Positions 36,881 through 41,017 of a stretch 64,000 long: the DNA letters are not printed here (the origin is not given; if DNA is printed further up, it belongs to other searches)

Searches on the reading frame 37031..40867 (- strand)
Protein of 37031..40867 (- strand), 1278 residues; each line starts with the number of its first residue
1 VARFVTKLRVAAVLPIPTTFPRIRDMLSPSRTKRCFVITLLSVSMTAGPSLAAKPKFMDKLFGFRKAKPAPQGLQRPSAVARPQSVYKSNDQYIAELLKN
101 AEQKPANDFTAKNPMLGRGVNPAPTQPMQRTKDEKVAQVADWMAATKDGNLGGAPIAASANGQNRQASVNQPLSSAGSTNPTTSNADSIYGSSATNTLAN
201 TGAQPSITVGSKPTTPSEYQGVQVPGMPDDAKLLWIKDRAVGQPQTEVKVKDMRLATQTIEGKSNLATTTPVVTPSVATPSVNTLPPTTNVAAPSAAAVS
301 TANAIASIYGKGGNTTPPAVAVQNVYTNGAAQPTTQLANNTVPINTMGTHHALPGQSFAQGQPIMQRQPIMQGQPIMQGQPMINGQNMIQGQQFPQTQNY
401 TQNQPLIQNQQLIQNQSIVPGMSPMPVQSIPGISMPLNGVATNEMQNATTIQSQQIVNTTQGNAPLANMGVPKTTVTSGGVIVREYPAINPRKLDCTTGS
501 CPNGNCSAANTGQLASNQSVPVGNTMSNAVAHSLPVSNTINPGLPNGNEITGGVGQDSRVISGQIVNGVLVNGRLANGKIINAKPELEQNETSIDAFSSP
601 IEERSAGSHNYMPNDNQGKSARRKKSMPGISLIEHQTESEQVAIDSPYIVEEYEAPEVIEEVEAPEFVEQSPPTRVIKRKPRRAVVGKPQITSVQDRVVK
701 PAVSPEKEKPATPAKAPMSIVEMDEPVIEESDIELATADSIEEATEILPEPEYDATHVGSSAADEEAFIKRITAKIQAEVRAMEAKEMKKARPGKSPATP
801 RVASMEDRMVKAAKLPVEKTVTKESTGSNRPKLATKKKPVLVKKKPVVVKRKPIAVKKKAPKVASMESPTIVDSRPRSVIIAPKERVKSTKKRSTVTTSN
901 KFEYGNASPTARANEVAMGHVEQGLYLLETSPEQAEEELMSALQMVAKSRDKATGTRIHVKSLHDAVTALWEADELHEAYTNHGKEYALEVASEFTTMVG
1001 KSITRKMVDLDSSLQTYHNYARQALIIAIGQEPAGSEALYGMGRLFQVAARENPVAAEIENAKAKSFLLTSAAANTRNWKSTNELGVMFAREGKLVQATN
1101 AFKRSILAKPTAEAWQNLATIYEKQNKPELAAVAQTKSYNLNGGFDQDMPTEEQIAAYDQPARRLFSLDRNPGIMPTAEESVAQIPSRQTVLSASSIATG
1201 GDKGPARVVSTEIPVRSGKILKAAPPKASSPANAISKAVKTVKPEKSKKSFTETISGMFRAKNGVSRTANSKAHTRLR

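Call 16: search_protein_families(library=pfam, proteins=[window:37031-40867:-])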
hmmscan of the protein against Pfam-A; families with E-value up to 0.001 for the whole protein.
window:37031-40867:- (1278 aa): 1 family
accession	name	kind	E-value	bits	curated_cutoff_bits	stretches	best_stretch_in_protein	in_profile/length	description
PF00515.34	TPR_1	-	0.00064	19.9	27.8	0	1112-1132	1-21/34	Tetratricopeptide repeat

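Call 44: search_protein_families(library=ncbifam, proteins=[window:37031-40867:-], max_evalue=0.01)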
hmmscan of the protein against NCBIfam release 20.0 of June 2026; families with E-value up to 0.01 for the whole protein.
window:37031-40867:- (1278 aa): 1 family
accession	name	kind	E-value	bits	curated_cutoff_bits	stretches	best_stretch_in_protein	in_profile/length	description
TIGR00540.1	TPR_hemY_coli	hypoth_equivalog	0.00029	19.7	142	1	1082-1134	329-381/385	heme biosynthesis-associated TPR protein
